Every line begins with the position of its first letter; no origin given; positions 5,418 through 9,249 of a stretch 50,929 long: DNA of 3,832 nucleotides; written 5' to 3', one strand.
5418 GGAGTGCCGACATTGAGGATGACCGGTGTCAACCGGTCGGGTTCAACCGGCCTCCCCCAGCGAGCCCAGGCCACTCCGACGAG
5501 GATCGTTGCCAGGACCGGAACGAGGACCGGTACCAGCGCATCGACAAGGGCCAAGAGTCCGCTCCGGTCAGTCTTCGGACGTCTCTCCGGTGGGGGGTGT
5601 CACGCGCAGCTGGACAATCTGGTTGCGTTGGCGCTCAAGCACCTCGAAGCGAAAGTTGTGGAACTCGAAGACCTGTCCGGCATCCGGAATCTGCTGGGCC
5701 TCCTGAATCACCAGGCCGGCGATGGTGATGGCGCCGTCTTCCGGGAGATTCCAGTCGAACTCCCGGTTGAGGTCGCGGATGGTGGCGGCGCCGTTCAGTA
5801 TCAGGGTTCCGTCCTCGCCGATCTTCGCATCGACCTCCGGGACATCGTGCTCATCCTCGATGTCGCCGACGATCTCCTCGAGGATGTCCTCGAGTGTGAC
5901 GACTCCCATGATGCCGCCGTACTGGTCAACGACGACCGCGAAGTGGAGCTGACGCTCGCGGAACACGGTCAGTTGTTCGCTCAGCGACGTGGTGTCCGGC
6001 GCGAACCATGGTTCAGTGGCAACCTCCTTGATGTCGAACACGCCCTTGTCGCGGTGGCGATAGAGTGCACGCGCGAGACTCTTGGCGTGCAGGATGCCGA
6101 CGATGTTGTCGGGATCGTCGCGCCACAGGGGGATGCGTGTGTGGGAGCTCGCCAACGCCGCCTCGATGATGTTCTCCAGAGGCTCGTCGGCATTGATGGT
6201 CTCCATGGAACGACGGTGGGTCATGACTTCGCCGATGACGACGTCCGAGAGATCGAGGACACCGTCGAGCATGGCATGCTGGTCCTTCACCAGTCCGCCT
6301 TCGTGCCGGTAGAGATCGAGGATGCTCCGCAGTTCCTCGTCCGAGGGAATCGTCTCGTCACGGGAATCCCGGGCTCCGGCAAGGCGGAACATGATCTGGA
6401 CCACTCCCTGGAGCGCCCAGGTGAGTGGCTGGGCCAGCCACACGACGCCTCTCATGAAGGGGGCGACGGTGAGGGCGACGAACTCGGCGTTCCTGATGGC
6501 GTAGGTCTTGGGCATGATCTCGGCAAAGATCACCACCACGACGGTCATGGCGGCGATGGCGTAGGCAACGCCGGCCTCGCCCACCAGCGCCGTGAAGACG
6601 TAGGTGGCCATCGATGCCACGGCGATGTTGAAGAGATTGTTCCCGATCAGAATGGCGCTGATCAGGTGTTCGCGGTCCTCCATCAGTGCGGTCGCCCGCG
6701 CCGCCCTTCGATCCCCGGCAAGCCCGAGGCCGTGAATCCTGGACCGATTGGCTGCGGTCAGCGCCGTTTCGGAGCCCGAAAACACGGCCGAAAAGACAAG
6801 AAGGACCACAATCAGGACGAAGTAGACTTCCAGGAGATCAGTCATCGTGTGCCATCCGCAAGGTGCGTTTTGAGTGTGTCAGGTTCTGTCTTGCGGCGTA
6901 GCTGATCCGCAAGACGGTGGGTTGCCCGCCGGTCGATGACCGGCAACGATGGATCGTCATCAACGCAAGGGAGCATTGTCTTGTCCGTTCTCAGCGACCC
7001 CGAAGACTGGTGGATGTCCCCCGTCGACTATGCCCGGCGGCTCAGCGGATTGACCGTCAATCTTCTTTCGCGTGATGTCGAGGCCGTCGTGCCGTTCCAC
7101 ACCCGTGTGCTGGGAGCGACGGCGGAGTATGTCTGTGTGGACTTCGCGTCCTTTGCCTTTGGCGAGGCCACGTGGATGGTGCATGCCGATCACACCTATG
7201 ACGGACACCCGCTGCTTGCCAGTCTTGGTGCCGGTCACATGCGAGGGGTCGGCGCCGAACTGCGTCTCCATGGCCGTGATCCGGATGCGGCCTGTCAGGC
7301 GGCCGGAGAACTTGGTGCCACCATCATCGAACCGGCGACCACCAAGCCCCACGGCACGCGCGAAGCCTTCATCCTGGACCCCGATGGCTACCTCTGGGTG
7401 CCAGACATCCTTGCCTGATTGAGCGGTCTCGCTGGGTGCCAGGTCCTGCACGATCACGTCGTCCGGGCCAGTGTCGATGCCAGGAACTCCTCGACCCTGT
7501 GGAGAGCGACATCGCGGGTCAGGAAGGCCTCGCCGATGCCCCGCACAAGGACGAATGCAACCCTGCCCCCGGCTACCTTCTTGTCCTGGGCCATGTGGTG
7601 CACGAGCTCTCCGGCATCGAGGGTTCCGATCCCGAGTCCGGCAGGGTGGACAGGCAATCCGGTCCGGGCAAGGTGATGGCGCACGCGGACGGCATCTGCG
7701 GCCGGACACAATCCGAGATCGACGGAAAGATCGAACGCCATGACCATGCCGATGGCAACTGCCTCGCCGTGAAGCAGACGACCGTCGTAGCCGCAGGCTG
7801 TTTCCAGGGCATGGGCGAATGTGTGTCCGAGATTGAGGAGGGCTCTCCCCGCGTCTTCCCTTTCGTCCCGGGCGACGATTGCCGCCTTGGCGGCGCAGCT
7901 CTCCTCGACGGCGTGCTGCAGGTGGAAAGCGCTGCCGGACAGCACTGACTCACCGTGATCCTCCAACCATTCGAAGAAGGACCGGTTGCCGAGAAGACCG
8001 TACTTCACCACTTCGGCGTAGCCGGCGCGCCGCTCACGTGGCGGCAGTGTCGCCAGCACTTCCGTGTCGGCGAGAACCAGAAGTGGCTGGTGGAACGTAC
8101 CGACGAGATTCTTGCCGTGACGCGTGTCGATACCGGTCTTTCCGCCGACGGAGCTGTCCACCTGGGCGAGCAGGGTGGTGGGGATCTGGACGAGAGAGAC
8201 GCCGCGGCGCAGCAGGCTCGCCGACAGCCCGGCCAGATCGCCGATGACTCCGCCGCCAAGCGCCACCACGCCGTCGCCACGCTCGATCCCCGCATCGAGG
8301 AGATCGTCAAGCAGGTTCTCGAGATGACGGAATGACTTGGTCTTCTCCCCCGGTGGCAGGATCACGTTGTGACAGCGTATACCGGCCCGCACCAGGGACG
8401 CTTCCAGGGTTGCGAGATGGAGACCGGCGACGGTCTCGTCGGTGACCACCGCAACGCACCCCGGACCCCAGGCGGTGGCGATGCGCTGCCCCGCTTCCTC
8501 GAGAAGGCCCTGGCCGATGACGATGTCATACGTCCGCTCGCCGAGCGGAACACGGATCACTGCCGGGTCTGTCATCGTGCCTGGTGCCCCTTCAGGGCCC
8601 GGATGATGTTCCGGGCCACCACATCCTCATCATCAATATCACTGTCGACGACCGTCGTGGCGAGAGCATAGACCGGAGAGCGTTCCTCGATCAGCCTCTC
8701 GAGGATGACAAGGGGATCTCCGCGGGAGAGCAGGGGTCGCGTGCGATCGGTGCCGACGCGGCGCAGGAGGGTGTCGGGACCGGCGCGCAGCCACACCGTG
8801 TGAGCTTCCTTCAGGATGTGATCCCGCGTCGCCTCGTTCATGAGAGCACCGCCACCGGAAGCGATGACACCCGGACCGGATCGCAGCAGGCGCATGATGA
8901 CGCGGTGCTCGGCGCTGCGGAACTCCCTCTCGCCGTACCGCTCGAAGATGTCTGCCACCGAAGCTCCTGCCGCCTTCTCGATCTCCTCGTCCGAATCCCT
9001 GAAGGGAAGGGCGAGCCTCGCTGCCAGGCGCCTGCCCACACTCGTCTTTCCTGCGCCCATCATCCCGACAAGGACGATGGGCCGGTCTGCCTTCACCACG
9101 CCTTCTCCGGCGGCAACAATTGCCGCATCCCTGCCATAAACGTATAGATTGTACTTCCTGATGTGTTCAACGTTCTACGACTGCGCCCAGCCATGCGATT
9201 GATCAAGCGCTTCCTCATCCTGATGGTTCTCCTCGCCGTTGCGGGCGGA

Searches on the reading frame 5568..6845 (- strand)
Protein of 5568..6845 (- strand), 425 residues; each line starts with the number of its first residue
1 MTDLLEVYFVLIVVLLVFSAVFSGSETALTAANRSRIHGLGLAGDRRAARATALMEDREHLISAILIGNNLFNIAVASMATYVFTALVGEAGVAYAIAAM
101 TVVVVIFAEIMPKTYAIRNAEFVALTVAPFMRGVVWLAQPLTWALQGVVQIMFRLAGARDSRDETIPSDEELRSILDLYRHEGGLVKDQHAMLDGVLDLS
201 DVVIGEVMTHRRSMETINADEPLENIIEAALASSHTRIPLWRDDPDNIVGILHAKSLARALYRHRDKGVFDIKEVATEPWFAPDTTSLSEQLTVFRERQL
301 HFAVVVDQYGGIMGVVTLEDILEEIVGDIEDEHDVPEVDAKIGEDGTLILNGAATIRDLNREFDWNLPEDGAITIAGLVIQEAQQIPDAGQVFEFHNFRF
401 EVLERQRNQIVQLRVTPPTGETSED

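Call 40: search_protein_families(library=pfam, proteins=[window:5568-6845:-], max_evalue=0.00001)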
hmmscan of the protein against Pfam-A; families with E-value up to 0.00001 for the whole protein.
window:5568-6845:- (425 aa): 3 families
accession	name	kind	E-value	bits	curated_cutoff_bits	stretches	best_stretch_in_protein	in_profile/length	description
PF01595.25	CNNM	-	7.4e-49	166.3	28.4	1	11-185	2-177/181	Cyclin M transmembrane N-terminal domain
PF03471.22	CorC_HlyC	-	5.1e-21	74.9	27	1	344-417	4-79/81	Transporter associated domain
PF00571.33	CBS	-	4.1e-17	62.7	24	1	273-326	2-56/57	CBS domain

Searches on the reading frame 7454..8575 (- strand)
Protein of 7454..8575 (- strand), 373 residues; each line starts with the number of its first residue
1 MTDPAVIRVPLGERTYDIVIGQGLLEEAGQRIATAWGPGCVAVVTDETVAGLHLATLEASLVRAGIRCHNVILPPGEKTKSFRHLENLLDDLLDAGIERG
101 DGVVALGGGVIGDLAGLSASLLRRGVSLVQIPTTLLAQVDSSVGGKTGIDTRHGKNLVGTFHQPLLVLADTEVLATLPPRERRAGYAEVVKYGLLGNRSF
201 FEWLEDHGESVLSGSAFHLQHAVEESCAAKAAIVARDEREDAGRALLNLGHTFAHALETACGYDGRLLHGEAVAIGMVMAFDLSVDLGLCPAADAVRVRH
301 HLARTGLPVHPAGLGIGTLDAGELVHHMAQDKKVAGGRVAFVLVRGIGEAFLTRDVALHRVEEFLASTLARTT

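Call 40: search_protein_families(library=pfam, proteins=[window:7454-8575:-], max_evalue=0.00001)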
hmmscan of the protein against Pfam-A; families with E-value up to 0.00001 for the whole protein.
window:7454-8575:- (373 aa): 4 families
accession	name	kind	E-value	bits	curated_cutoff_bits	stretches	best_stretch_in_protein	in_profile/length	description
PF24621.2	DHQS_C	-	6.3e-45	153.1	27.6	1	185-334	1-144/144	3-dehydroquinate synthase C-terminal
PF01761.26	DHQ_synthase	-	5.8e-44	148.9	24.2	1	71-182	2-113/115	3-dehydroquinate synthase N-terminal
PF13685.12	Fe-ADH_2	-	1.8e-09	38.2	28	1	19-178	1-149/149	Iron-containing alcohol dehydrogenase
PF00465.25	Fe-ADH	-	6.9e-07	29.5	31.3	1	17-135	3-131/168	Iron-containing alcohol dehydrogenase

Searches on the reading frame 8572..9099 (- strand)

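Call 40: search_protein_families(library=pfam, proteins=[window:8572-9099:-], max_evalue=0.00001)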
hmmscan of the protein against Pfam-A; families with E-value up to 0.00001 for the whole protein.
window:8572-9099:- (175 aa): 2 families
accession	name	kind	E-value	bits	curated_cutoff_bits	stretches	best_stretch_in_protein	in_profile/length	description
PF01202.28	SKI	-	3.9e-44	151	22.1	1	14-169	1-158/159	Shikimate kinase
PF13238.12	AAA_18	-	6.1e-08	33.6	29.4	1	8-118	1-111/128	AAA domain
